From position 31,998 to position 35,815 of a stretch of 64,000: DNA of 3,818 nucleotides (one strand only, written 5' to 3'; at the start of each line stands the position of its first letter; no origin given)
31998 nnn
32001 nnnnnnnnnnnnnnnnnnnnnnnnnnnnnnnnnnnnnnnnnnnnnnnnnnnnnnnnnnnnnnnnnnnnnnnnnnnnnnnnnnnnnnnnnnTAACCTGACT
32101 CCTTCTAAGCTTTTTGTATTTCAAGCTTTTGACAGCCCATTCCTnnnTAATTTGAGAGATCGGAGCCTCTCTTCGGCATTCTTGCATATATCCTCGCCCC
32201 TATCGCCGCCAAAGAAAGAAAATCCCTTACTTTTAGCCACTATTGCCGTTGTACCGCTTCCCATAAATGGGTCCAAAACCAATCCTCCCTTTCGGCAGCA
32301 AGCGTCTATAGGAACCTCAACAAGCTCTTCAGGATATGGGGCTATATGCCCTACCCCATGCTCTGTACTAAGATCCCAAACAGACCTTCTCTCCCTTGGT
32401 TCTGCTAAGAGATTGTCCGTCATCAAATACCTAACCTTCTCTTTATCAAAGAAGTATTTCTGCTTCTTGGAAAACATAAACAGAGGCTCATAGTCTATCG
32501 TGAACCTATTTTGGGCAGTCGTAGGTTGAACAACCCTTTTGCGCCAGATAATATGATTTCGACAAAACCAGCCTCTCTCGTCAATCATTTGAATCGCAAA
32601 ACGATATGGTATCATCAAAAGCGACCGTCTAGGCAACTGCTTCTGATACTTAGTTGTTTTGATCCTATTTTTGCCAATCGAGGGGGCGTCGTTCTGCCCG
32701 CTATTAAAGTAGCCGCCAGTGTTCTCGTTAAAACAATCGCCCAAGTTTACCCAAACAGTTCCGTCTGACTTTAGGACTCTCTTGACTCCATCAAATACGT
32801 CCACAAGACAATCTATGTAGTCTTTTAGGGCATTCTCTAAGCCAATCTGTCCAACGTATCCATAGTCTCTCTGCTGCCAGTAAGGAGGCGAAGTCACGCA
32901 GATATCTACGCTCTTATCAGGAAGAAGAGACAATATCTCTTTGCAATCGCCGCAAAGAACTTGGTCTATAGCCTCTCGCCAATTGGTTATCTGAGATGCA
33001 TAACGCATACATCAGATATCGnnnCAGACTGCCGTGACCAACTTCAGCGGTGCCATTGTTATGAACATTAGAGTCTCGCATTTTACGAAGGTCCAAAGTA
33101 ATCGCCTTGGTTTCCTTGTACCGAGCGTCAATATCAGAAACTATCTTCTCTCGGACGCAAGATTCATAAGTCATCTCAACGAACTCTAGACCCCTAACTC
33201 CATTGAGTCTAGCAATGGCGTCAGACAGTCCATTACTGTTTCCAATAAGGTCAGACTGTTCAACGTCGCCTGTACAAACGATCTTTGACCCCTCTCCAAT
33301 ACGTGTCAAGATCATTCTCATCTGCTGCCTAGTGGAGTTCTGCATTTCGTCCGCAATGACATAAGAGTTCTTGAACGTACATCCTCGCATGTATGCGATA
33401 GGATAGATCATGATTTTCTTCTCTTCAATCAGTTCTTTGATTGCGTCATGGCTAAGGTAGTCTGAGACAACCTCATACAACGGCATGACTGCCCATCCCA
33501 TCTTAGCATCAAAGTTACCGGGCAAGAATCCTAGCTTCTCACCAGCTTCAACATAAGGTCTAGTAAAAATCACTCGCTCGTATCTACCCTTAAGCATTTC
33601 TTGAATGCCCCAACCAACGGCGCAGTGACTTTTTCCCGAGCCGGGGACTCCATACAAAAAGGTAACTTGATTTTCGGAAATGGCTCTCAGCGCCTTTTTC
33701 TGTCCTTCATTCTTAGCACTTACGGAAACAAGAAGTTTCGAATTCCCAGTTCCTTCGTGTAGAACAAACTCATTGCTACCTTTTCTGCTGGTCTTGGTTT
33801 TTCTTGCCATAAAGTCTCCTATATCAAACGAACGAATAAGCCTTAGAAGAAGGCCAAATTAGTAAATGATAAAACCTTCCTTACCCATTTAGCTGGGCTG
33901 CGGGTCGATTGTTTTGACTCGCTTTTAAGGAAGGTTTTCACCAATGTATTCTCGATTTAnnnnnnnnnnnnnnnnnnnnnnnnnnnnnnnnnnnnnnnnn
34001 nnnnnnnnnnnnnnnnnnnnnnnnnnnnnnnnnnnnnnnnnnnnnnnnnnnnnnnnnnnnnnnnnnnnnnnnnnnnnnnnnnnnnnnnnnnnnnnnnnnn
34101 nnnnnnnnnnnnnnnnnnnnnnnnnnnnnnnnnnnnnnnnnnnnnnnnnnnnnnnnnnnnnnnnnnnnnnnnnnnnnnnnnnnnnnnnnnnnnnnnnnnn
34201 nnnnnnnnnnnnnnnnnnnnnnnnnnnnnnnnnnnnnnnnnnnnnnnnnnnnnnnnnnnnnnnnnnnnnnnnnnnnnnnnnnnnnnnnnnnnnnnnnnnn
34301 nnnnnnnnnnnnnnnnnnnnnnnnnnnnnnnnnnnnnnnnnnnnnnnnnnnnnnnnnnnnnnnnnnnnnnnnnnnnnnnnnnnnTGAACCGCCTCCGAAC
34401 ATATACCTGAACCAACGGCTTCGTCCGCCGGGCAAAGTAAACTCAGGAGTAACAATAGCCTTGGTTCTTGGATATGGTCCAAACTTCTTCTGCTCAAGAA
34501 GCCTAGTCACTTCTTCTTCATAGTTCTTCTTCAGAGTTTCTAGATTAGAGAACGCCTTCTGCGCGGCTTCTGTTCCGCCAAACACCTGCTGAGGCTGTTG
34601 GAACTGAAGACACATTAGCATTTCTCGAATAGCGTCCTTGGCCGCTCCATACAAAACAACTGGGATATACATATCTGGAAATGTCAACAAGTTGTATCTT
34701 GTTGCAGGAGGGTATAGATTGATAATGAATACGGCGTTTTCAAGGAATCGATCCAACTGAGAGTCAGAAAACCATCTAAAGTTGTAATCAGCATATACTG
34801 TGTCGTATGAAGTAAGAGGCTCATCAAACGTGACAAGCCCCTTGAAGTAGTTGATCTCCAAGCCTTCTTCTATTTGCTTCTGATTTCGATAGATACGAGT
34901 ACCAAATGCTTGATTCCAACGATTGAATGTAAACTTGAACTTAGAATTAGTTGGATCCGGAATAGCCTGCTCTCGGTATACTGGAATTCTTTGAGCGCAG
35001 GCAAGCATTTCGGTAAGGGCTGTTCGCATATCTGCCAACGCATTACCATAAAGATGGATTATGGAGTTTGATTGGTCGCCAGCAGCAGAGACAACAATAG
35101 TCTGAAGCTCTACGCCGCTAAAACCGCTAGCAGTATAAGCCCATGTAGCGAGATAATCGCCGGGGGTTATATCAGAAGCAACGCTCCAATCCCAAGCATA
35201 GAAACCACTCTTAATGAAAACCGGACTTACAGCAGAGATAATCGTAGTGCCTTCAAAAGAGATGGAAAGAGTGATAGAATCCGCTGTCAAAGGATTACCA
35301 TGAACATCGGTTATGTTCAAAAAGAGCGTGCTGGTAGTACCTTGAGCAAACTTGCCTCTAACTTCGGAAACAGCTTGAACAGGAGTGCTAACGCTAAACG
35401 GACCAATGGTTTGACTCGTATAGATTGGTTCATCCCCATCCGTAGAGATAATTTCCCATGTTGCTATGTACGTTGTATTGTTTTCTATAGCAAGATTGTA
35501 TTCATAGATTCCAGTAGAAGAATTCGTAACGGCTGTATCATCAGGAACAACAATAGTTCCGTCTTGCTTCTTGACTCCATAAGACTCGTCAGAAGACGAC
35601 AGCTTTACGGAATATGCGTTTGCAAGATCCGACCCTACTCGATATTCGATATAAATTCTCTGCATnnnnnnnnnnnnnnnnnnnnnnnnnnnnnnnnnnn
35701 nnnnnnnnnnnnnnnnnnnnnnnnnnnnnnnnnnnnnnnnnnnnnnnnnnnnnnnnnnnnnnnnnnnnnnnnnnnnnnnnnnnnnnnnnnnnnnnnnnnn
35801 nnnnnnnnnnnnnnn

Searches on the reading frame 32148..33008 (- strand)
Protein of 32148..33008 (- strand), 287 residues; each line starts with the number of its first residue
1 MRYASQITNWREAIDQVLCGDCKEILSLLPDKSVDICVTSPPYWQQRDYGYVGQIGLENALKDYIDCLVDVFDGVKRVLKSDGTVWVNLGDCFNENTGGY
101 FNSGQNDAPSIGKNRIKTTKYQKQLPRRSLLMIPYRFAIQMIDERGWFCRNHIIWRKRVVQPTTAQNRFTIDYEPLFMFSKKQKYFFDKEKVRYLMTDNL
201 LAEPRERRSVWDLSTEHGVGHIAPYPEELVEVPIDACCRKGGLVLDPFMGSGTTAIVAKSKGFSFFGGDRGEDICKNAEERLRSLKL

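Call 15: search_protein_families(library=phrogs, proteins=[window:32148-33008:-], max_evalue=0.001)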
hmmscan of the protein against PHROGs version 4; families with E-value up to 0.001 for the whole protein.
window:32148-33008:- (287 aa): 11 families
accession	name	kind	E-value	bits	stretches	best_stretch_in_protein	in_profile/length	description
phrog_67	-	other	1.2e-53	184.2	1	12-285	121-346/743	DNA methyltransferase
phrog_498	-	other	4.9e-20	72.6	1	141-281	289-419/633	DNA methyltransferase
phrog_12517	-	unknown function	1e-14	55.5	2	168-269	33-134/316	-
phrog_6025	-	other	2.1e-12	48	1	17-167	14-120/192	DNA methyltransferase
phrog_3008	-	other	1.3e-11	45.3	1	220-283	149-212/244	DNA methyltransferase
phrog_18146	-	other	8.9e-10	39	1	225-267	53-96/452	DNA methyltransferase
phrog_23085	-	unknown function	1.7e-06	28.8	1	214-267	37-90/138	-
phrog_23148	-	unknown function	1.2e-05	26.4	1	226-284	90-148/165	-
phrog_6952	-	other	4.6e-05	24.4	1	224-275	117-168/181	DNA methyltransferase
phrog_18293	-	other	9.2e-05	23.4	1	221-283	46-108/119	methyltransferase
phrog_12862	-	unknown function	0.00013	22.9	1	16-44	4-32/149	-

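Call 16: search_protein_families(library=pfam, proteins=[window:32148-33008:-], max_evalue=0.001)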
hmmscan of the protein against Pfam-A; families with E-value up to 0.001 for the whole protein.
window:32148-33008:- (287 aa): 1 family
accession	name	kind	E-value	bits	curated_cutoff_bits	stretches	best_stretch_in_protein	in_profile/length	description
PF01555.25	N6_N4_Mtase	-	9.9e-42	143.8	26.7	1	34-280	1-221/221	DNA methylase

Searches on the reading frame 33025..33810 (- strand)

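Call 15: search_protein_families(library=phrogs, proteins=[window:33025-33810:-], max_evalue=0.001)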
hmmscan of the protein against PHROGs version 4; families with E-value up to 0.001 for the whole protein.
window:33025-33810:- (262 aa): 5 families
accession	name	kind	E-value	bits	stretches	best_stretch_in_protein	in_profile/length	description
phrog_170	-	other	9.1e-68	230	1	2-238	43-284/323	PhoH-like phosphate starvation-inducible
phrog_2765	-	other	5.5e-41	141.8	1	25-222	227-434/443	PhoH-like phosphate starvation-inducible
phrog_32482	-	other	1.3e-09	38.3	1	74-199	422-546/589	PhoH-like phosphate starvation-inducible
phrog_4412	-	DNA, RNA and nucleotide metabolism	5.1e-06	26.1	1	34-200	332-474/743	exonuclease V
phrog_1967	-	DNA, RNA and nucleotide metabolism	0.00092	18.9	0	34-62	154-181/776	DNA helicase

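Call 16: search_protein_families(library=pfam, proteins=[window:33025-33810:-], max_evalue=0.001)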
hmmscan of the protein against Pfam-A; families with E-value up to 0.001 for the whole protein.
window:33025-33810:- (262 aa): 5 families
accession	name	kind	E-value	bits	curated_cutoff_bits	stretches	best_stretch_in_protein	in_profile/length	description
PF02562.22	PhoH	-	1.1e-64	218.1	27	1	30-231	2-204/205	PhoH-like protein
PF13604.12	AAA_30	-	1.2e-09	38.7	27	1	34-204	3-146/191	AAA domain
PF13245.12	AAA_19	-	7.8e-07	29.8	25.1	1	37-187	1-130/134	AAA domain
PF00580.27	UvrD-helicase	-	0.00073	19.7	23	0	113-186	171-251/271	UvrD/REP helicase N-terminal domain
PF05707.18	Zot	-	0.00077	19.4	20.3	0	49-84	2-35/197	Zonular occludens toxin (Zot)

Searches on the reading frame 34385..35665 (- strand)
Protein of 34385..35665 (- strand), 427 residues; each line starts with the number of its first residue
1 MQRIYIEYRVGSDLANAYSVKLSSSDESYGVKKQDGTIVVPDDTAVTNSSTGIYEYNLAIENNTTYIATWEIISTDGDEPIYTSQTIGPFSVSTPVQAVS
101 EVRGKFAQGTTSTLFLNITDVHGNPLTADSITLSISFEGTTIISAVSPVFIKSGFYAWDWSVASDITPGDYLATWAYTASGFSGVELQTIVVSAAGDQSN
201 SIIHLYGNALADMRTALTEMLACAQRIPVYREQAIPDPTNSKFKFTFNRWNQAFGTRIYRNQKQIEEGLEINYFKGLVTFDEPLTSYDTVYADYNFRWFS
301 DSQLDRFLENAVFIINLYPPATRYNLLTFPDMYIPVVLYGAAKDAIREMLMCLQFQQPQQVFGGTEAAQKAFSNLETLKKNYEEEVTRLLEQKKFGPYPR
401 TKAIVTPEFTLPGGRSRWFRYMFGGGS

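Call 15: search_protein_families(library=phrogs, proteins=[window:34385-35665:-], max_evalue=0.001)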
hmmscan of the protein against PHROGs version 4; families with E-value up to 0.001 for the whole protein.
window:34385-35665:- (427 aa): 1 family
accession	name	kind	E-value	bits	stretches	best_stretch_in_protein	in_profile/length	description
phrog_33358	-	unknown function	0.00021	22.1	0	37-80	41-86/233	-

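Call 16: search_protein_families(library=pfam, proteins=[window:34385-35665:-], max_evalue=0.001)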
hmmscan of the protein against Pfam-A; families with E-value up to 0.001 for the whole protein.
window:34385-35665:- (427 aa): 0 families
